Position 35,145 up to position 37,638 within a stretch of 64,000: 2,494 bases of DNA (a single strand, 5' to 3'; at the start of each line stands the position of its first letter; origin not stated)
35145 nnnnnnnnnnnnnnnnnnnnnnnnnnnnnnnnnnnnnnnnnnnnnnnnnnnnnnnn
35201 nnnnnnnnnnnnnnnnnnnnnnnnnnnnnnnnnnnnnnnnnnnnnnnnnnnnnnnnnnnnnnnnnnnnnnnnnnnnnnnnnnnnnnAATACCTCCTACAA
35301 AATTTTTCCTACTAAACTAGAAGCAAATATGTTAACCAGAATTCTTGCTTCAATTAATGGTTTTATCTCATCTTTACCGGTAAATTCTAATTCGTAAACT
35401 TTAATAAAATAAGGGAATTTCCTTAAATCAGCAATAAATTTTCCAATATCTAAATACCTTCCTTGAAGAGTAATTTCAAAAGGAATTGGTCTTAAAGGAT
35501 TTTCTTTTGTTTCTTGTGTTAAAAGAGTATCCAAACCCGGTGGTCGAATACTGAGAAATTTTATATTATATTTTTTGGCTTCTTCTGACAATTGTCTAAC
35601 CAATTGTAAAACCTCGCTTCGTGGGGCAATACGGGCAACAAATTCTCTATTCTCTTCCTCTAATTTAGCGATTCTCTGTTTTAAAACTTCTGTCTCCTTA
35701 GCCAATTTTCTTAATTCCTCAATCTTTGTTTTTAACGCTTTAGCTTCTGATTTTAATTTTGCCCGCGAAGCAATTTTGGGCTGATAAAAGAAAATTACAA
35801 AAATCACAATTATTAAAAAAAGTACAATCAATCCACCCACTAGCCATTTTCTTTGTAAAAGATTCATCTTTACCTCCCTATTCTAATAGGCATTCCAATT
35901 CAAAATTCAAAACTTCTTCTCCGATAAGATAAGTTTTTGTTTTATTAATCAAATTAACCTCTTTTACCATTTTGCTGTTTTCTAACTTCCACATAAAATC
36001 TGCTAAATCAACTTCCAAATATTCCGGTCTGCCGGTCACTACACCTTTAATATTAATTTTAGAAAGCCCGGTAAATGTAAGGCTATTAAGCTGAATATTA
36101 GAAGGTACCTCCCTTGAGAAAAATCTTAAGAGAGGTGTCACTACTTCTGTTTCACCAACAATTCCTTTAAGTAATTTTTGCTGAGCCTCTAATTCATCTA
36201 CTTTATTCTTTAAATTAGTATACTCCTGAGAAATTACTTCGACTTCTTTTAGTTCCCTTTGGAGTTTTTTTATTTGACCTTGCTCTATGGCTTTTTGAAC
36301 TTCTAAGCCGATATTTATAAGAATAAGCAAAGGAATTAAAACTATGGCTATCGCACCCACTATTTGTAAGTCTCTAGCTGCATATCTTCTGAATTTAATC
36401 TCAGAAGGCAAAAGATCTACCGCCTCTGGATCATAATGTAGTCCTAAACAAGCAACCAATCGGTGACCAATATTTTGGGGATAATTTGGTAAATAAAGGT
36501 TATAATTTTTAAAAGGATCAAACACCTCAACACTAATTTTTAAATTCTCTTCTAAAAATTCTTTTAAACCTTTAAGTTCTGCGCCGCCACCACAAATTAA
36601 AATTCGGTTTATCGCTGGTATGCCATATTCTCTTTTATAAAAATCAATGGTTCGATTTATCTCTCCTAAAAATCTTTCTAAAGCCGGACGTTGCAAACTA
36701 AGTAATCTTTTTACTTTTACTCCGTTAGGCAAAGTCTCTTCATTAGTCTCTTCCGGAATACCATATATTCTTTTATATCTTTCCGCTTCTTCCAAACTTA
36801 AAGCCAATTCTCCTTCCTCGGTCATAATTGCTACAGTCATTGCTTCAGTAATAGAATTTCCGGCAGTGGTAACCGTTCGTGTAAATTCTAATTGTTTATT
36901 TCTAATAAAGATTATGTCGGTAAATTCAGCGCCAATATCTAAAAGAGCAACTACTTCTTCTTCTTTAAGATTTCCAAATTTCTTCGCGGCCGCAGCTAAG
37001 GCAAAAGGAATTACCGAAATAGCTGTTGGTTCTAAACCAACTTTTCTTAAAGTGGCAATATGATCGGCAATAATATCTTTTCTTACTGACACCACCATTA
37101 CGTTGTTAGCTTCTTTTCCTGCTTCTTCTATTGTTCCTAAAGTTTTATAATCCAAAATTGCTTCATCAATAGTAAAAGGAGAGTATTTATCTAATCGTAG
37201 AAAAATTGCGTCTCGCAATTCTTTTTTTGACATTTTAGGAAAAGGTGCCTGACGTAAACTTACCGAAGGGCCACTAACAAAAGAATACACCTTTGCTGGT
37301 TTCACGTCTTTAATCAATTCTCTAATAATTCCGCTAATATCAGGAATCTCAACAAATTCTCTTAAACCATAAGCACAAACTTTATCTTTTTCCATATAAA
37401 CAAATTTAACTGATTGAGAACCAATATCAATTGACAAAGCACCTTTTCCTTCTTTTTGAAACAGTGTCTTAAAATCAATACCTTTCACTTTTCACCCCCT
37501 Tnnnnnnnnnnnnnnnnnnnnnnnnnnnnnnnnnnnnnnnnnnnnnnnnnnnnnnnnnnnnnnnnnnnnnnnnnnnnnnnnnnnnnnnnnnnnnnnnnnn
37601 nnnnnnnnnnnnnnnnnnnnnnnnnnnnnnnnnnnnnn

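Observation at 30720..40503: Compact T4P/T2SS-like operon with four prepilins, a PilMN fusion, duplicated PilP-like genes, and no PilB/PilC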

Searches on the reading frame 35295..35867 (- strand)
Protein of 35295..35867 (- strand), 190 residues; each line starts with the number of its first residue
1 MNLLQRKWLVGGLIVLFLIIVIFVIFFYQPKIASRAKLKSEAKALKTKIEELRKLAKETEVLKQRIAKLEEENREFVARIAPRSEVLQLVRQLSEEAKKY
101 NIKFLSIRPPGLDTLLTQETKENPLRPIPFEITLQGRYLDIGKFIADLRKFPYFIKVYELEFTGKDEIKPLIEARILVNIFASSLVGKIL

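Call 3: search_protein_families(library=pfam, proteins=[window:35295-35867:-], max_evalue=0.01)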
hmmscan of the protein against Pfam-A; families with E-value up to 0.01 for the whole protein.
window:35295-35867:- (190 aa): 5 families
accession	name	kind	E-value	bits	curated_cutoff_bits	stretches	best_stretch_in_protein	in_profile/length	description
PF04350.18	PilO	-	7.8e-13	49.2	22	1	37-181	3-141/145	Pilus assembly protein, PilO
PF06667.17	PspB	-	0.00015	22.1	25.6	1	14-71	11-62/73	Phage shock protein B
PF04977.20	DivIC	-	0.00055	20.1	28.9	1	17-81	1-61/80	Septum formation initiator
PF04612.17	T2SSM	-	0.0042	17.7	27.8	1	13-91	21-100/160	Type II secretion system (T2SS), protein M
PF06810.17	Phage_scaffold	-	0.0076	16.7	35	0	31-76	39-82/170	Phage capsid assembly scaffolding protein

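Call 6: search_protein_families(library=ncbifam, proteins=[window:35295-35867:-], max_evalue=0.001)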
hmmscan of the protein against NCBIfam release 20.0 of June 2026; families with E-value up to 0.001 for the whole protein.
window:35295-35867:- (190 aa): 1 family
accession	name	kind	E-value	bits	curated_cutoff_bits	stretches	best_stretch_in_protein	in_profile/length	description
NF006993.0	PRK09458.1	equivalog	0.00015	22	90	1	14-71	10-63/75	envelope stress response membrane protein PspB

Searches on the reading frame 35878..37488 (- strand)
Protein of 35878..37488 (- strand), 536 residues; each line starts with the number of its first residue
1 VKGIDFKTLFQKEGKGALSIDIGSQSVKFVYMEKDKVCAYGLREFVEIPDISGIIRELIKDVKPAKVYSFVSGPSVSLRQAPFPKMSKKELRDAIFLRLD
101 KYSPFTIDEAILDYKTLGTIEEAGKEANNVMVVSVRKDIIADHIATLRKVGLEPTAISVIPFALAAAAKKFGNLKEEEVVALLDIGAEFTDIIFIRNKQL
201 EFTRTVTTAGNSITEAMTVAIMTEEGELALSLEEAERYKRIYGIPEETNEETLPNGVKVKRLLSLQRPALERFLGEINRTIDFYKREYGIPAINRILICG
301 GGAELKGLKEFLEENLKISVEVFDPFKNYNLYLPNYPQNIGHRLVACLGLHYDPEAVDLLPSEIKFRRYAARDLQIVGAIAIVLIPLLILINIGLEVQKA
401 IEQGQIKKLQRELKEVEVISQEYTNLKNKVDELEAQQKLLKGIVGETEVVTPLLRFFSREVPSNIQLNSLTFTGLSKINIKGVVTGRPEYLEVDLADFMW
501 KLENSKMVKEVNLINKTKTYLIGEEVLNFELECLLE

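Call 3: search_protein_families(library=pfam, proteins=[window:35878-37488:-], max_evalue=0.01)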
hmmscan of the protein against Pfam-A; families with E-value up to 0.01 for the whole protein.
window:35878-37488:- (536 aa): 4 families
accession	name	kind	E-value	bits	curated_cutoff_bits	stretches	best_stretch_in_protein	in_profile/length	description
PF11104.14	PilM_2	-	9.4e-37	127.1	27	1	32-331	31-313/340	Type IV pilus assembly protein PilM;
PF14450.12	FtsA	-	2e-13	51.2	31.8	1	181-326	1-113/127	Cell division protein FtsA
PF06723.19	MreB_Mbl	-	8e-08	31.9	27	1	158-323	125-304/327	MreB/Mbl protein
PF05137.18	PilN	-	0.00031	21.2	22.8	1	454-533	3-76/78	Fimbrial assembly protein (PilN)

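Call 6: search_protein_families(library=ncbifam, proteins=[window:35878-37488:-], max_evalue=0.001)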
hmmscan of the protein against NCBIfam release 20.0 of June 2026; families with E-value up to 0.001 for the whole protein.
window:35878-37488:- (536 aa): 9 families
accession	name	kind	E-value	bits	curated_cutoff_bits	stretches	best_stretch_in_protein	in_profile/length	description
NF045709.1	Amuc_1101_fam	equivalog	5.4e-50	170.8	650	1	44-448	47-448/608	Amuc_1101 family PilM-like pilus complex protein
TIGR01175.1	pilM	subfamily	5.2e-39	134.2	133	1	44-331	46-321/348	type IV pilus assembly protein PilM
TIGR01174.1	ftsA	equivalog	1.7e-11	43.8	175.85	1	129-324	149-346/371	cell division protein FtsA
NF040964.1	MamK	subfamily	0.00013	21.1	400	1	157-317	129-294/335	MamK family actin-like protein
NF010539.0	PRK13927.1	subfamily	0.00013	21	293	0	157-323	130-311/339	rod shape-determining protein MreB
TIGR00241.1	CoA_E_activ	domain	0.00014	21.5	125.4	0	18-62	3-48/248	acyl-CoA dehydratase activase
TIGR00904.1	mreB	subfamily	0.00051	19.2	365.75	0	161-323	133-311/334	MreB/Mrl family cell shape determining protein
NF010540.1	PRK13929.1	exception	0.00053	19.2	515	0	182-322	154-308/334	rod-share determining protein MreBH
NF011660.0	PRK15080.1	equivalog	0.00055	19.2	182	0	169-321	135-256/277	ethanolamine utilization protein EutJ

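Call 7: find_encoding_contigs(protein=window:35878-37488:-, flank=10000, max_places=6)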
Protein window:35878-37488:- (536 aa): 18 contigs read that carry it; 6 places shown.
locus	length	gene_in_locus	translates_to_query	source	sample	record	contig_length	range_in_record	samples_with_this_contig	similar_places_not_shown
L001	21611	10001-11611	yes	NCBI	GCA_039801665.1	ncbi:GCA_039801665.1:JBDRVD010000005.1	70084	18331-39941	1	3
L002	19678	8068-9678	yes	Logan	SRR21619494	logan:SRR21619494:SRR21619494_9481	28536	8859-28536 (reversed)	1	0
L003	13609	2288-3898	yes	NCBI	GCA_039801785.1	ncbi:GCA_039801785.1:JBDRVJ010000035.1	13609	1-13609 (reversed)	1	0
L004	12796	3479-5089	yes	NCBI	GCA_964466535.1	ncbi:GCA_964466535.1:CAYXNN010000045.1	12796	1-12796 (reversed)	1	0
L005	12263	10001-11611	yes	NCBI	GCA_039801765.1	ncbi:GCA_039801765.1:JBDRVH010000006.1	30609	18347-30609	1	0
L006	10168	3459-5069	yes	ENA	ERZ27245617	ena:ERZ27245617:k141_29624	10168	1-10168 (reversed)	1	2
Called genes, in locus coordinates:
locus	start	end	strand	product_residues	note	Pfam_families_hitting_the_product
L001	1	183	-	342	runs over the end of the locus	PF13237:Fer4_10 (faint), PF13187:Fer4_9 (faint), PF13534:Fer4_17 (faint), PF12838:Fer4_7 (faint), PF14697:Fer4_21 (faint), PF25160:LdpA_Fe-S-bd (faint), PF00037:Fer4 (faint), PF17179:Fer4_22, +1 more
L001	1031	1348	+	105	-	PF13412:HTH_24 (faint)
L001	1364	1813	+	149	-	PF01668:SmpB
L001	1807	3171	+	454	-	PF01520:Amidase_3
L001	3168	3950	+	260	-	PF01177:Asp_Glu_race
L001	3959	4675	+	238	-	PF01138:RNase_PH, PF03725:RNase_PH_C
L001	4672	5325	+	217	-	PF04493:Endonuclease_5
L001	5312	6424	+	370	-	PF02417:Chromate_transp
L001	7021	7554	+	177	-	PF07963:N_methyl (weak)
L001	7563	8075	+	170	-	PF07963:N_methyl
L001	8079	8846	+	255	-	PF07963:N_methyl (weak)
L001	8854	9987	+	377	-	PF07963:N_methyl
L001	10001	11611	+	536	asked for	PF11104:PilM_2, PF06723:MreB_Mbl (weak), PF14450:FtsA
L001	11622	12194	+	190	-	PF04350:PilO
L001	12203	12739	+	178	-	-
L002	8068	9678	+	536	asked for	PF11104:PilM_2, PF06723:MreB_Mbl (weak), PF14450:FtsA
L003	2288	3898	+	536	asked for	PF11104:PilM_2, PF06723:MreB_Mbl (weak), PF14450:FtsA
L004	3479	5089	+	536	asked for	PF11104:PilM_2, PF06723:MreB_Mbl (weak), PF14450:FtsA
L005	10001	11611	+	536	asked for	PF11104:PilM_2, PF06723:MreB_Mbl (weak), PF14450:FtsA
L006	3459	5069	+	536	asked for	PF11104:PilM_2, PF06723:MreB_Mbl (weak), PF14450:FtsA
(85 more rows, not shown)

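Call 8: find_homologous_proteins(query=window:35878-37488:-, max_evalue=0.00001)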
Query window:35878-37488:- (536 aa): 130 proteins with E <= 0.00001 among 8000 candidates; the best 120 are listed.
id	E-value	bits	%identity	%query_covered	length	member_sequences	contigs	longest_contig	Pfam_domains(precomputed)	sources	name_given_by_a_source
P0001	0.0e+0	1157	100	100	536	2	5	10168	PF06723.20,PF14450.13,PF11104.15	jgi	-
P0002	0.0e+0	1075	90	100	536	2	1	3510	PF06723.20,PF14450.13,PF11104.15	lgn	-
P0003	0.0e+0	1063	90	100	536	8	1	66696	PF06723.20,PF14450.13,PF11104.15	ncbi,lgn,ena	-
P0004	0.0e+0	1014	86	100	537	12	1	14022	PF06723.20,PF14450.13,PF11104.15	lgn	-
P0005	1.1e-259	881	100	77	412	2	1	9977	PF06723.20,PF14450.13,PF11104.15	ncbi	ncbi:MAG: pilus assembly protein PilM, partial [candidate division WOR-3 bacterium]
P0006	2.8e-217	741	61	99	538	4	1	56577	PF06723.20,PF14450.13,PF05137.19,PF11104.15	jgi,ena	-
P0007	4.1e-217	740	61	99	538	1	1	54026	PF06723.20,PF14450.13,PF11104.15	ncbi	-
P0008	2.8e-208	711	58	99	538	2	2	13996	PF06723.20,PF14450.13,PF11104.15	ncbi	ncbi:MAG: type IV pilus assembly protein PilM [candidate division WOR-3 bacterium]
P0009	5.8e-208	710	58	99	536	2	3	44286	PF06723.20,PF14450.13,PF11104.15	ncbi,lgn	ncbi:MAG: type IV pilus assembly protein PilM [candidate division WOR-3 bacterium]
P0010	1.0e-198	680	58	99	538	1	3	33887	PF06723.20,PF14450.13,PF11104.15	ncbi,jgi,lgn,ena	-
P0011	4.3e-189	648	56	99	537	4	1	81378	PF06723.20,PF14450.13,PF11104.15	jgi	jgi:type IV pilus assembly protein PilM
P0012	4.0e-188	645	56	100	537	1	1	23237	PF06723.20,PF14450.13,PF11104.15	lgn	-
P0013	8.6e-187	640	57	99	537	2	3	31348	PF06723.20,PF14450.13,PF11104.15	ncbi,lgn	ncbi:MAG: pilus assembly protein PilM [candidate division WOR-3 bacterium]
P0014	1.6e-186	639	56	99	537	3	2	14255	PF06723.20,PF14450.13,PF11104.15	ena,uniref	uniref:Type IV pilus assembly protein PilM n=1 Tax=candidate division WOR-3 bacterium TaxID=2052148 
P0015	4.2e-186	638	56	99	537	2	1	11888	PF06723.20,PF14450.13,PF11104.15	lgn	-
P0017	4.3e-184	631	56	99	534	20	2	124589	PF06723.20,PF14450.13,PF05137.19,PF11104.15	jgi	jgi:type IV pilus assembly protein PilM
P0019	9.1e-183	627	56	99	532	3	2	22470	PF14450.13,PF05137.19,PF11104.15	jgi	-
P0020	9.5e-183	627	55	99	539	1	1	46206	PF14450.13,PF05137.19,PF11104.15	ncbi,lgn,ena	-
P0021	1.3e-182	627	55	99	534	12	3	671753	PF14450.13,PF05137.19,PF11104.15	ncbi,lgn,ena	-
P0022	2.4e-181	622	56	99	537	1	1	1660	PF06723.20,PF14450.13,PF05137.19,PF11104.15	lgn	-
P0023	4.0e-181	622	55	100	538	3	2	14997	PF14450.13,PF05137.19,PF11104.15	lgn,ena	-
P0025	8.8e-181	621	55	99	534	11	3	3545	PF14450.13,PF05137.19,PF11104.15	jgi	-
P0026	1.5e-180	620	55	97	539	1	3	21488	PF14450.13,PF05137.19,PF11104.15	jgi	jgi:type IV pilus assembly protein PilM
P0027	1.6e-180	620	54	100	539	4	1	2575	PF14450.13,PF05137.19,PF11104.15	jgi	-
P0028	5.3e-180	618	54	99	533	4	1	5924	PF14450.13,PF05137.19,PF11104.15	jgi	-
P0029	5.3e-180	618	55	97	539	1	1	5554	PF14450.13,PF05137.19,PF11104.15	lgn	-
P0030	7.6e-180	617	55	97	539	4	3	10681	PF14450.13,PF05137.19,PF11104.15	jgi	-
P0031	9.4e-180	617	54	99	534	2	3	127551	PF14450.13,PF05137.19,PF11104.15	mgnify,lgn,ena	mgnify:FL=1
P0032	1.0e-179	617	54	98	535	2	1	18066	PF14450.13,PF05137.19,PF11104.15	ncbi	ncbi:MAG: type IV pilus assembly protein PilM [candidate division WOR-3 bacterium]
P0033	1.1e-179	617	55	99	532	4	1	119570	PF14450.13,PF05137.19,PF11104.15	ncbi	-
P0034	1.4e-179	617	54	100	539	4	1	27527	PF14450.13,PF05137.19,PF11104.15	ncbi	-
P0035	1.6e-179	616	54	99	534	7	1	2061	PF14450.13,PF05137.19,PF11104.15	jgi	jgi:type IV pilus assembly protein PilM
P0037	6.1e-179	614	54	100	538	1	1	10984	PF14450.13,PF05137.19,PF11104.15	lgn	-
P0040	2.2e-178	613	54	99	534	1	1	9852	PF14450.13,PF05137.19,PF11104.15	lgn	-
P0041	2.6e-178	612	55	97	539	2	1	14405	PF14450.13,PF05137.19,PF11104.15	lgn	-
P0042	3.1e-178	612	53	99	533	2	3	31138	PF06723.20,PF14450.13,PF05137.19,PF11104.15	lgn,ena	-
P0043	4.2e-178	612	53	97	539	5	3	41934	PF14450.13,PF05137.19,PF11104.15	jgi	-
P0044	5.0e-178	611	54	99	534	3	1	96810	PF14450.13,PF05137.19,PF11104.15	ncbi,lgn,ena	-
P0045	6.8e-178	611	54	96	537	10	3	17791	PF14450.13,PF05137.19,PF11104.15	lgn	-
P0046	6.8e-178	611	55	97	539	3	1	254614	PF14450.13,PF05137.19,PF11104.15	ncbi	-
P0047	1.6e-177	610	54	99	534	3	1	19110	PF14450.13,PF05137.19,PF11104.15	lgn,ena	-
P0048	1.9e-177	610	53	99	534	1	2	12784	PF14450.13,PF05137.19,PF11104.15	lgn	-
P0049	1.9e-177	610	55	97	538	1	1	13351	PF14450.13,PF05137.19,PF11104.15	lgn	-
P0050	2.0e-177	609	55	97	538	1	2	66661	PF14450.13,PF05137.19,PF11104.15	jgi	jgi:type IV pilus assembly protein PilM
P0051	2.3e-177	609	53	99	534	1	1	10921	PF14450.13,PF05137.19,PF11104.15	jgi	jgi:type IV pilus assembly protein PilM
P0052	4.5e-177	608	53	99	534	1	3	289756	PF14450.13,PF05137.19,PF11104.15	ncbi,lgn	-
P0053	8.1e-177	607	53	99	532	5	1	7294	PF06723.20,PF14450.13,PF05137.19,PF11104.15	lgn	-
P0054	1.5e-176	607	54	98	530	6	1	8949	PF14450.13,PF05137.19,PF11104.15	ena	-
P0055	1.7e-176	606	55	97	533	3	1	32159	PF14450.13,PF05137.19,PF11104.15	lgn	-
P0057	2.4e-176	606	54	97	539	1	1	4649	PF14450.13,PF05137.19,PF11104.15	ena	-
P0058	8.2e-176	604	54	97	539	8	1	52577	PF06723.20,PF14450.13,PF05137.19,PF11104.15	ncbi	-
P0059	1.2e-175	604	54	99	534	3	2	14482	PF14450.13,PF05137.19,PF11104.15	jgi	jgi:type IV pilus assembly protein PilM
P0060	1.3e-175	604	53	97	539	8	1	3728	PF14450.13,PF05137.19,PF11104.15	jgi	jgi:type IV pilus assembly protein PilM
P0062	1.7e-175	603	54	98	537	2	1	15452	PF06723.20,PF14450.13,PF05137.19,PF11104.15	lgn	-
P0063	2.0e-175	603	53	99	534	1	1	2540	PF14450.13,PF05137.19,PF11104.15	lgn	-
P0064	7.9e-175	601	52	99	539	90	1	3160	PF14450.13,PF05137.19,PF11104.15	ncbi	-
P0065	1.0e-174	600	52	100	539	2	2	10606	PF14450.13,PF05137.19,PF11104.15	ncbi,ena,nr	ncbi:MAG TPA: type IV pilus assembly protein PilM [bacterium]|nr:type IV pilus assembly protein PilM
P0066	1.5e-174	600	54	97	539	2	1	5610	PF14450.13,PF05137.19,PF11104.15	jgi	-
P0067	1.6e-174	600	53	99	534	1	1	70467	PF14450.13,PF05137.19,PF11104.15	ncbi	-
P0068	2.2e-174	599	53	97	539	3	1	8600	PF06723.20,PF14450.13,PF05137.19,PF11104.15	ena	-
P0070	3.2e-174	599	53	99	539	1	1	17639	PF06723.20,PF14450.13,PF05137.19,PF11104.15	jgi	jgi:type IV pilus assembly protein PilM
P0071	3.3e-174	599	54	99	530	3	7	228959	PF14450.13,PF05137.19,PF11104.15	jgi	jgi:type IV pilus assembly protein PilM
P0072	3.9e-174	599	54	97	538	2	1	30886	PF14450.13,PF05137.19,PF11104.15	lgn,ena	-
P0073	4.7e-174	598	54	97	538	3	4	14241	PF14450.13,PF05137.19,PF11104.15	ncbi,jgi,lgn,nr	ncbi:hypothetical protein FJY69_01260 [candidate division WOR-3 bacterium]|nr:hypothetical protein [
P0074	9.2e-174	597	53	99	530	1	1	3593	PF14450.13,PF05137.19,PF11104.15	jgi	jgi:type IV pilus assembly protein PilM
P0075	1.7e-173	597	53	100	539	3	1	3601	PF14450.13,PF05137.19,PF11104.15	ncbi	-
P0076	9.1e-173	594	52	99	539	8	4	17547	PF14450.13,PF05137.19,PF11104.15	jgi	-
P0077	1.5e-171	590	50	99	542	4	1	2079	PF06723.20,PF14450.13,PF05137.19,PF11104.15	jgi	jgi:type IV pilus assembly protein PilM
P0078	3.7e-171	589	53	99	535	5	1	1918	PF06723.20,PF14450.13,PF05137.19,PF11104.15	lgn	-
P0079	6.6e-171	588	51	99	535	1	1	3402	PF06723.20,PF14450.13,PF05137.19,PF11104.15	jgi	jgi:type IV pilus assembly protein PilM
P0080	8.3e-171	588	52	98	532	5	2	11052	PF14450.13,PF05137.19,PF11104.15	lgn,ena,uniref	uniref:Type IV pilus assembly protein PilM n=1 Tax=candidate division WOR-3 bacterium TaxID=2052148 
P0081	8.7e-171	588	50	99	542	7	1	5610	PF06723.20,PF14450.13,PF05137.19,PF11104.15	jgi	jgi:type IV pilus assembly protein PilM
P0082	6.2e-170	585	51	99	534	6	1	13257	PF14450.13,PF05137.19,PF11104.15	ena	-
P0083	1.1e-169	584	51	99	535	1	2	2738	PF06723.20,PF14450.13,PF05137.19,PF11104.15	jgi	jgi:type IV pilus assembly protein PilM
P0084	5.7e-169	582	50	99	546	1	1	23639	PF06723.20,PF14450.13,PF05137.19,PF11104.15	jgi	jgi:type IV pilus assembly protein PilM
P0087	1.0e-167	577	50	99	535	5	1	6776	PF06723.20,PF14450.13,PF05137.19,PF11104.15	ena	-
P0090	8.0e-167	574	50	100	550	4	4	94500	PF06723.20,PF14450.13,PF05137.19,PF11104.15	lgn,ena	-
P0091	2.6e-166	573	52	96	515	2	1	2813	PF14450.13,PF05137.19,PF11104.15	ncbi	ncbi:MAG: pilus assembly protein PilM, partial [candidate division WOR-3 bacterium]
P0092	7.1e-166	571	50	98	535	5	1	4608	PF06723.20,PF14450.13,PF05137.19,PF11104.15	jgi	jgi:type IV pilus assembly protein PilM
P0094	4.4e-165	569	49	99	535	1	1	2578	PF06723.20,PF14450.13,PF05137.19,PF11104.15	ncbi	-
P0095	7.0e-165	568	51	94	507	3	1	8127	PF14450.13,PF05137.19,PF11104.15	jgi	jgi:type IV pilus assembly protein PilM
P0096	1.1e-164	567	49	98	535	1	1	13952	PF06723.20,PF14450.13,PF05137.19,PF11104.15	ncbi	-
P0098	1.7e-163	564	52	94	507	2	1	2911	PF14450.13,PF05137.19,PF11104.15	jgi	jgi:type IV pilus assembly protein PilM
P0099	1.7e-163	564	49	99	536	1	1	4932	PF06723.20,PF14450.13,PF05137.19,PF11104.15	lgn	-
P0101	2.1e-162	560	48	99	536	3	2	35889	PF06723.20,PF14450.13,PF05137.19,PF11104.15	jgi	jgi:type IV pilus assembly protein PilM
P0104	2.7e-159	550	48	98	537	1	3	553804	PF14450.13,PF05137.19,PF11104.15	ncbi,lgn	ncbi:MAG: pilus assembly protein PilM [candidate division WOR-3 bacterium]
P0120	1.2e-131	458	42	70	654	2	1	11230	PF14450.13,PF05137.19,PF11104.15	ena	-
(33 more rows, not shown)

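Call 12: find_related_loci(query=A1, collection=genome_contigs, flank=10000)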
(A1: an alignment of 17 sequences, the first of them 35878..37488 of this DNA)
Query A1 (536 aa) in genome_contigs; peptide patterns used: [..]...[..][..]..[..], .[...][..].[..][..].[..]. (x = any residue, [..] = any of these).
157 stretches matched a pattern; 68 encode a relative of the query (tblastn E <= 1e-3); 64 distinct loci.
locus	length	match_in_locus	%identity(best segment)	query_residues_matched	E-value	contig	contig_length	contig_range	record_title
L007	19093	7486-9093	93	1-536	0e+0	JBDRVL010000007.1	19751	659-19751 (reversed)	MAG: candidate division WOR-3 bacterium isolate ZZQ_201803_bins_75 ZZQ_201803_bins_75_scaffold_7, whole genome shotgun s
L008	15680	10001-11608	90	1-536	0e+0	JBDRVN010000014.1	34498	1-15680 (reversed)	MAG: candidate division WOR-3 bacterium isolate JZ-2_201705_bins_9 JZ-2_201705_bins_9_scaffold_14, whole genome shotgun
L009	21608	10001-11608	90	1-536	0e+0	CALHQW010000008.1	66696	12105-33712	MAG: uncultured bacterium isolate S1_Bin_METABAT__176_1 genome assembly, contig: c_000003071432, whole genome shotgun se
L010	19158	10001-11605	91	1-536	0e+0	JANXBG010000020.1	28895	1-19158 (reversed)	MAG: candidate division WOR-3 bacterium isolate SKYB26 NODE_20_length_28895_cov_5.080609, whole genome shotgun sequence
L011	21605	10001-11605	58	1-533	0e+0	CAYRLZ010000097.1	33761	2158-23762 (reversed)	MAG TPA_asm: uncultured bacterium isolate SRP231805_co4_170 genome assembly, contig: k141_157692, whole genome shotgun s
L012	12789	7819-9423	58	1-533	0e+0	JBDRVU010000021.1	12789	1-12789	MAG: candidate division WOR-3 bacterium isolate JZ-2_201705_bins_152 JZ-2_201705_bins_152_scaffold_21, whole genome shot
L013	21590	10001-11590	56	9-536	0e+0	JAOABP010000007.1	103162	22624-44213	MAG: candidate division WOR-3 bacterium isolate SKW181 NODE_7_length_103162_cov_25.518310, whole genome shotgun sequence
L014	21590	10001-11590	56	9-536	0e+0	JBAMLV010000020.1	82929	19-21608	MAG: bacterium isolate MAG14 ExploCarb_3808S_S2_66_length_82929_cov_28, whole genome shotgun sequence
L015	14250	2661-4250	57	9-536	0e+0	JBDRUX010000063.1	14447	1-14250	MAG: candidate division WOR-3 bacterium isolate SZTDM-2_201709_bins_204 SZTDM-2_201709_bins_204_scaffold_63, whole genom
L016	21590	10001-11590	55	9-536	0e+0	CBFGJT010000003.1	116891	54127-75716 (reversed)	MAG: candidate division WOR-3 bacterium isolate QZM1.Bin.120.optimized.1 genome assembly, contig: NODE_3_length_116891_c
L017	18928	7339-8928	55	9-536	0e+0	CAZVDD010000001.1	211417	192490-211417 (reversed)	MAG TPA_asm: uncultured bacterium isolate SRP231805_co4_173 genome assembly, contig: k141_57568, whole genome shotgun se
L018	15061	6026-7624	55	6-536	0e+0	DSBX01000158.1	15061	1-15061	MAG TPA_asm: candidate division WOR-3 bacterium isolate SpSt-1182 Ga0129302_1001941, whole genome shotgun sequence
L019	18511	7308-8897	55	9-536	0e+0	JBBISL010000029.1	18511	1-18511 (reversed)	MAG: candidate division WOR-3 bacterium isolate SLF170214_bin_372 NODE_3302_length_18511_cov_7.009428, whole genome shot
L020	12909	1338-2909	55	14-536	0e+0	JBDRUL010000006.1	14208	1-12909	MAG: candidate division WOR-3 bacterium isolate SZTDM-2_201709_bins_32 SZTDM-2_201709_bins_32_scaffold_6, whole genome s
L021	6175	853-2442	55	9-536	0e+0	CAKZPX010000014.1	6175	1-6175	MAG TPA_asm: uncultured bacterium isolate SRR5214706_bin.107_CONCOCT_v1.1_MAG genome assembly, contig: ERZ1744544.5069,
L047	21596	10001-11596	50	4-533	3e-162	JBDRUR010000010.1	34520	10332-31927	MAG: candidate division WOR-3 bacterium isolate SZTDM-2_201709_bins_141 SZTDM-2_201709_bins_141_scaffold_10, whole genom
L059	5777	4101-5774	43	14-454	1e-71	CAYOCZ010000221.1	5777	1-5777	MAG TPA_asm: uncultured bacterium isolate binchicken_co332_72 genome assembly, contig: NODE_4876_length_5777_cov_8.85249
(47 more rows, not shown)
